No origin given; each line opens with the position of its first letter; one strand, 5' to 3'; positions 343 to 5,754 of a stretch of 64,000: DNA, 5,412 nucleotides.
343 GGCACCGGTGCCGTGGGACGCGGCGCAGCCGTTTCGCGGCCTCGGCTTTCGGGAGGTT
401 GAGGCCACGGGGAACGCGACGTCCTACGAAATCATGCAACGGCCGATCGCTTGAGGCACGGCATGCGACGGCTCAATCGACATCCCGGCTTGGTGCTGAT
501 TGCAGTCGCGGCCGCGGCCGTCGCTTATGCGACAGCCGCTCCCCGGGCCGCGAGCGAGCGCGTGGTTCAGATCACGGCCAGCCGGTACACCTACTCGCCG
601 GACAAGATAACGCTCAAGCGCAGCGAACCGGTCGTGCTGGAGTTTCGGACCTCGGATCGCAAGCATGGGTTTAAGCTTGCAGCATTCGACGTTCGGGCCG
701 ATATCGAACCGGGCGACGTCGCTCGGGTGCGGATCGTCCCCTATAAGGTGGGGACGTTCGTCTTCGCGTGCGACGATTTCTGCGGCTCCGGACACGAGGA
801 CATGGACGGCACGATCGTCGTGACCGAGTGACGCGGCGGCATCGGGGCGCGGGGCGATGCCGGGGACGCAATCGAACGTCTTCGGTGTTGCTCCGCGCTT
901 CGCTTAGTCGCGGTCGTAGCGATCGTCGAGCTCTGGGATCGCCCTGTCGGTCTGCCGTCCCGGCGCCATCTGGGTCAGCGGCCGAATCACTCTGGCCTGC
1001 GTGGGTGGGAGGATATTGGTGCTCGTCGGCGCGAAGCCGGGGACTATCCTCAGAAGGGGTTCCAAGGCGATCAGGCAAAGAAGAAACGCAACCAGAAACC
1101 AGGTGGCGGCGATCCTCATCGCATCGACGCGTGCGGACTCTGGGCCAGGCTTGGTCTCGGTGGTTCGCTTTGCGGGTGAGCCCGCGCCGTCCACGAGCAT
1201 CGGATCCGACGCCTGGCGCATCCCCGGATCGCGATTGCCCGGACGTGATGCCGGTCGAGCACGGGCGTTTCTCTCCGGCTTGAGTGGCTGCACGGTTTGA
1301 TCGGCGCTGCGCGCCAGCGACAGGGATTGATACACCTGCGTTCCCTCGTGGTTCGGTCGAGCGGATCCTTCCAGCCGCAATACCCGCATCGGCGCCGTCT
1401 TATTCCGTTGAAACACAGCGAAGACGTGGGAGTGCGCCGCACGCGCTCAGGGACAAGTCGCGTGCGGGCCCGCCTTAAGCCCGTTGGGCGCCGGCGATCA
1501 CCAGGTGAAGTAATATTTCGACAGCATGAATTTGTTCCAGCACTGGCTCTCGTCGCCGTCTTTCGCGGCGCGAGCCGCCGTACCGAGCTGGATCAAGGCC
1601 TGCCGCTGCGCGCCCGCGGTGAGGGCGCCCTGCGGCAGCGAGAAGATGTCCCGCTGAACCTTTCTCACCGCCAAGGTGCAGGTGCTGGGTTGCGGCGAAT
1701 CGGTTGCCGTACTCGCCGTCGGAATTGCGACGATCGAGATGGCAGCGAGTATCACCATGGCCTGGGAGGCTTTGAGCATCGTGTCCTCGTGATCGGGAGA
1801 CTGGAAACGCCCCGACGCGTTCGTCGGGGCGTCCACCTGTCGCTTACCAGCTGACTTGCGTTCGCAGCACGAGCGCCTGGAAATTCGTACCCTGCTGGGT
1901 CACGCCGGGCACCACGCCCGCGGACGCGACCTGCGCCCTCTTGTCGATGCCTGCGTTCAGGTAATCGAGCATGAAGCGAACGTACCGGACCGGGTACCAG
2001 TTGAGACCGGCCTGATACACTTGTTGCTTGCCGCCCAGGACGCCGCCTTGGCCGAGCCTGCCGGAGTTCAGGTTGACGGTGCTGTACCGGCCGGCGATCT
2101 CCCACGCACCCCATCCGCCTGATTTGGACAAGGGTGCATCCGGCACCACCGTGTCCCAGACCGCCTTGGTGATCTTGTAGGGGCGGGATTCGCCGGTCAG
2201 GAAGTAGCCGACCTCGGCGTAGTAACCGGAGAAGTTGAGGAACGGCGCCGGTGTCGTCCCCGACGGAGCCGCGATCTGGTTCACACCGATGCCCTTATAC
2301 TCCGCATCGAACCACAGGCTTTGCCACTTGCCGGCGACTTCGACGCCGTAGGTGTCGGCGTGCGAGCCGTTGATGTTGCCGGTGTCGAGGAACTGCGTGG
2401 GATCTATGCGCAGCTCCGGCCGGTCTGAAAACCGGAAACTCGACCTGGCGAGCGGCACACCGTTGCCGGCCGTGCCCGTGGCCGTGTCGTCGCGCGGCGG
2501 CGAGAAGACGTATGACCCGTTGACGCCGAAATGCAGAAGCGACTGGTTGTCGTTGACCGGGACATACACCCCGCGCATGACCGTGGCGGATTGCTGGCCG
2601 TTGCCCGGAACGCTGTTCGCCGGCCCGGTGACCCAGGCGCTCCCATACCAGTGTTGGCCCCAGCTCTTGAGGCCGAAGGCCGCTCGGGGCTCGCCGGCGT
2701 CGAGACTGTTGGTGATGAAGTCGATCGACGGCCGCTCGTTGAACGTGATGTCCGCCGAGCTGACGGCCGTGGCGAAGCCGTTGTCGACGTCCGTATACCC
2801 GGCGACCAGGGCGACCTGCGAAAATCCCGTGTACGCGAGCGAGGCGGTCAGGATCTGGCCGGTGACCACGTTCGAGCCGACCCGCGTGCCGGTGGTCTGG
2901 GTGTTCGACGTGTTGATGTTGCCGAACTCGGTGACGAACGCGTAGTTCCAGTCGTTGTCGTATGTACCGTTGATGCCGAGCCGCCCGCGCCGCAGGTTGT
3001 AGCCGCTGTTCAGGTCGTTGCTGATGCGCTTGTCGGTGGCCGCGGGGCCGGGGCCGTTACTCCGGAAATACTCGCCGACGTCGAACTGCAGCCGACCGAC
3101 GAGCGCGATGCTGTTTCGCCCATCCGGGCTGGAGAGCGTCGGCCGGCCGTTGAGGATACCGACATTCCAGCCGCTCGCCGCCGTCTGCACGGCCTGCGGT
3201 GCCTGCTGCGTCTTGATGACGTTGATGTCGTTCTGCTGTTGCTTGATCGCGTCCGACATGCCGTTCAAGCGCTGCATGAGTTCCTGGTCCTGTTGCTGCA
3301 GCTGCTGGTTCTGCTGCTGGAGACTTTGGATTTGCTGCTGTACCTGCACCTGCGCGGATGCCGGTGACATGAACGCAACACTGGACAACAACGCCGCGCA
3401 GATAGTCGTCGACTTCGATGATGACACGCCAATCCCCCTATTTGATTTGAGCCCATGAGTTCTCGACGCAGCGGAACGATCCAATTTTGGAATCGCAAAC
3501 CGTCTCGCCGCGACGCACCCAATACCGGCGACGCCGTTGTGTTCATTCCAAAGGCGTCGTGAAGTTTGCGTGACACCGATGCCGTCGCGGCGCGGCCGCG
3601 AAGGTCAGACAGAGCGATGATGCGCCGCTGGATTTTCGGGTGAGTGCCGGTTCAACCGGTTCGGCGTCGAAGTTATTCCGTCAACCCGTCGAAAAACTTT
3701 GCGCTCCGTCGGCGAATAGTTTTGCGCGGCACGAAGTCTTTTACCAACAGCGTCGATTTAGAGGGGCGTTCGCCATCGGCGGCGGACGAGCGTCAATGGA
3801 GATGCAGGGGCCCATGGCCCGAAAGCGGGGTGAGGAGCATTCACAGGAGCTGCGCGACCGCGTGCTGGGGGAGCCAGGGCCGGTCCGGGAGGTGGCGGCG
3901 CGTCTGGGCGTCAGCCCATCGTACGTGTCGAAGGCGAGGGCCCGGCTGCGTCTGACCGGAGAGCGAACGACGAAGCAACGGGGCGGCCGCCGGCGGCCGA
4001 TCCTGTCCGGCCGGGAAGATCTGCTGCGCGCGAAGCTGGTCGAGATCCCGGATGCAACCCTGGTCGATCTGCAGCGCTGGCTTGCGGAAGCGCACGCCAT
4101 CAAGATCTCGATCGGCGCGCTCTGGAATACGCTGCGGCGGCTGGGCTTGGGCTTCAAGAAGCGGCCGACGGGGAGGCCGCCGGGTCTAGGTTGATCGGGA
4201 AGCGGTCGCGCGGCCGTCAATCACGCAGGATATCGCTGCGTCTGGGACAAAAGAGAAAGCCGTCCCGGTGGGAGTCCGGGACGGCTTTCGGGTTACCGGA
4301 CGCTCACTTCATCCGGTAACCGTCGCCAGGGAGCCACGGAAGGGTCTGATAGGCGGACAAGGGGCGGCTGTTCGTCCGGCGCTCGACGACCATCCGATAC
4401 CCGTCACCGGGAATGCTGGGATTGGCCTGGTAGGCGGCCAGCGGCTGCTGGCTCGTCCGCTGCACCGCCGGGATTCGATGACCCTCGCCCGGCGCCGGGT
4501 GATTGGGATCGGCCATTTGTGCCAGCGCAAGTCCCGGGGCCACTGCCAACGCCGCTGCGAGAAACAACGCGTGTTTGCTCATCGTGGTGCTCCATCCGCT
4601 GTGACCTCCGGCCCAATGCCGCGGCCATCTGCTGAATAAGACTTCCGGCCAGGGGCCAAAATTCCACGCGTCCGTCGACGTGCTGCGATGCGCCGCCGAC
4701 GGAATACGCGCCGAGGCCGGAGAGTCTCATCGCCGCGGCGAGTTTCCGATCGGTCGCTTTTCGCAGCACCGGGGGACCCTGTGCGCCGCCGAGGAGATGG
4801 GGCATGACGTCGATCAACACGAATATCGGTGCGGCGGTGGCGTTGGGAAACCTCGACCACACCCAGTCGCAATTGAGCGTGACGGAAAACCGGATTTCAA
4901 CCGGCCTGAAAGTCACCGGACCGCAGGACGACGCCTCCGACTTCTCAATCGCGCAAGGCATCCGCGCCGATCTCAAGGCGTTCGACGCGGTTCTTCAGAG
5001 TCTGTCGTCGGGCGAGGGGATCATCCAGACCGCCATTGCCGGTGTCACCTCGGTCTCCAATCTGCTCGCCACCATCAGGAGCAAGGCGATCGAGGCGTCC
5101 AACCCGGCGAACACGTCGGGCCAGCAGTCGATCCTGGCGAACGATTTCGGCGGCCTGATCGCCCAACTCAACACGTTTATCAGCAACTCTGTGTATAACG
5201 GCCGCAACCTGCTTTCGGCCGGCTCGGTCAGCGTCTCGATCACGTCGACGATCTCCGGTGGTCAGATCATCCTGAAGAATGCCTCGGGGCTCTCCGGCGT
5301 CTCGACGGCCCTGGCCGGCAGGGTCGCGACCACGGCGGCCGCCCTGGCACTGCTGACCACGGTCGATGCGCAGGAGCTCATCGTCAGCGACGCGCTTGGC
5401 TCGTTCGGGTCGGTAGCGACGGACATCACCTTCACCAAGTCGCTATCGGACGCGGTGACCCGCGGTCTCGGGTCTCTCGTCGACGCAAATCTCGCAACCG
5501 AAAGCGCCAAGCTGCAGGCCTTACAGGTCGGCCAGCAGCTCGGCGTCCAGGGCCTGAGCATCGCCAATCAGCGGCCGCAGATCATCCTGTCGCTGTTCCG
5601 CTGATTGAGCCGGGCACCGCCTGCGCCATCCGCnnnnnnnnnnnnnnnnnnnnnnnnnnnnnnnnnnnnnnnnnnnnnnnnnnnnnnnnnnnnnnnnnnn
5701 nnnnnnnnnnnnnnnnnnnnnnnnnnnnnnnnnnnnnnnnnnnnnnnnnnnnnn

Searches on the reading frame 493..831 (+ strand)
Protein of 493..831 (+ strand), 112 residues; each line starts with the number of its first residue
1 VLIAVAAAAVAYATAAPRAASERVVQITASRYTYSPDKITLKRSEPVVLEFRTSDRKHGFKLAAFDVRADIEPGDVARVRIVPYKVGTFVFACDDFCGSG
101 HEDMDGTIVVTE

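Call 98: find_encoding_contigs(protein=window:493-831:+, flank=10000, max_places=2)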
Protein window:493-831:+ (112 aa): 1 contig read that carries it; 1 place shown.
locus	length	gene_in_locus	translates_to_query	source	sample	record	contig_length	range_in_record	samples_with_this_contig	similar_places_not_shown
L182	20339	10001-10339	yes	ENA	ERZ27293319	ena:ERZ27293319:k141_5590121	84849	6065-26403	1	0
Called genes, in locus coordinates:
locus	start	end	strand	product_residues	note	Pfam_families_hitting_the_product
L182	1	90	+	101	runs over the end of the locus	PF02049:FliE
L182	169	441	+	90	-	PF01313:Bac_export_3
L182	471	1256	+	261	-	PF01311:Bac_export_1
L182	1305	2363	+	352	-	PF01312:Bac_export_2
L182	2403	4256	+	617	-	PF00989:PAS (weak), PF13188:PAS_8 (weak), PF08448:PAS_4, PF00512:HisKA, PF02518:HATPase_c, PF00072:Response_reg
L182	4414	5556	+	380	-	PF01988:VIT1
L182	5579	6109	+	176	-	PF25087:GMPPB_C (faint), PF25084:LbH_EIF2B (weak), PF14602:Hexapep_2 (weak), PF00132:Hexapep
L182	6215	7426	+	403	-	PF00355:Rieske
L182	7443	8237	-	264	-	-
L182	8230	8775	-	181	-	PF04542:Sigma70_r2, PF08281:Sigma70_r4_2, PF04545:Sigma70_r4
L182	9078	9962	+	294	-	PF00149:Metallophos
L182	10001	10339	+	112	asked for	PF13473:Cupredoxin_1, PF00116:COX2 (weak)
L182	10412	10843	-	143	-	-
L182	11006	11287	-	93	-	-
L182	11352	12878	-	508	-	PF07396:Porin_O_P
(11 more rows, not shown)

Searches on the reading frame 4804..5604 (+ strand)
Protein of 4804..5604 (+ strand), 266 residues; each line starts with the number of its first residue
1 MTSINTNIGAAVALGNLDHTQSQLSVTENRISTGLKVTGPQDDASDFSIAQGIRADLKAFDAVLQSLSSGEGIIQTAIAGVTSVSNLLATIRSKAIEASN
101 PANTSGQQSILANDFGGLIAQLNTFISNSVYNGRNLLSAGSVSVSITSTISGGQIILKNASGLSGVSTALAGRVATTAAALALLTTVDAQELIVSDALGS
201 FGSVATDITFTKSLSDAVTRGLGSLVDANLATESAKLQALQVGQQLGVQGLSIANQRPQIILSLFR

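Call 26: find_encoding_contigs(protein=window:4804-5604:+, flank=10000, max_places=3)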
Protein window:4804-5604:+ (266 aa): 4 contigs read that carry it; 2 places shown.
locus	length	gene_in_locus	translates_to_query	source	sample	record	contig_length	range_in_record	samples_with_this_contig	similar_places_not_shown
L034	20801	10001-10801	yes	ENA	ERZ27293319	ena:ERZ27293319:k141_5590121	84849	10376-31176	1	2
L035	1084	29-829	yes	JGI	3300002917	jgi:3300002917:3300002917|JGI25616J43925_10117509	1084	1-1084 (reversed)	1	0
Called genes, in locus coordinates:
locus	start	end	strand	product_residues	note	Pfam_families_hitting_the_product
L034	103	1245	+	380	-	PF01988:VIT1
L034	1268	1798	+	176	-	PF25087:GMPPB_C (faint), PF25084:LbH_EIF2B (weak), PF14602:Hexapep_2 (weak), PF00132:Hexapep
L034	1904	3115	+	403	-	PF00355:Rieske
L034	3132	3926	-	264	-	-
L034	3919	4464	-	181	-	PF04542:Sigma70_r2, PF08281:Sigma70_r4_2, PF04545:Sigma70_r4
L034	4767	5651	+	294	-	PF00149:Metallophos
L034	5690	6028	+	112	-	PF13473:Cupredoxin_1, PF00116:COX2 (weak)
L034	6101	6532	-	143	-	-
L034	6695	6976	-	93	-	-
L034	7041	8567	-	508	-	PF07396:Porin_O_P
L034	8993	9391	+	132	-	-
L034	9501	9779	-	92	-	-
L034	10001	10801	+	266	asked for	PF00669:Flagellin_N, PF00700:Flagellin_C (weak)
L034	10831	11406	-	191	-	-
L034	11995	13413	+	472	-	PF19577:DcaP, PF02530:Porin_2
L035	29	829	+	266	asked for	PF00669:Flagellin_N, PF00700:Flagellin_C (weak)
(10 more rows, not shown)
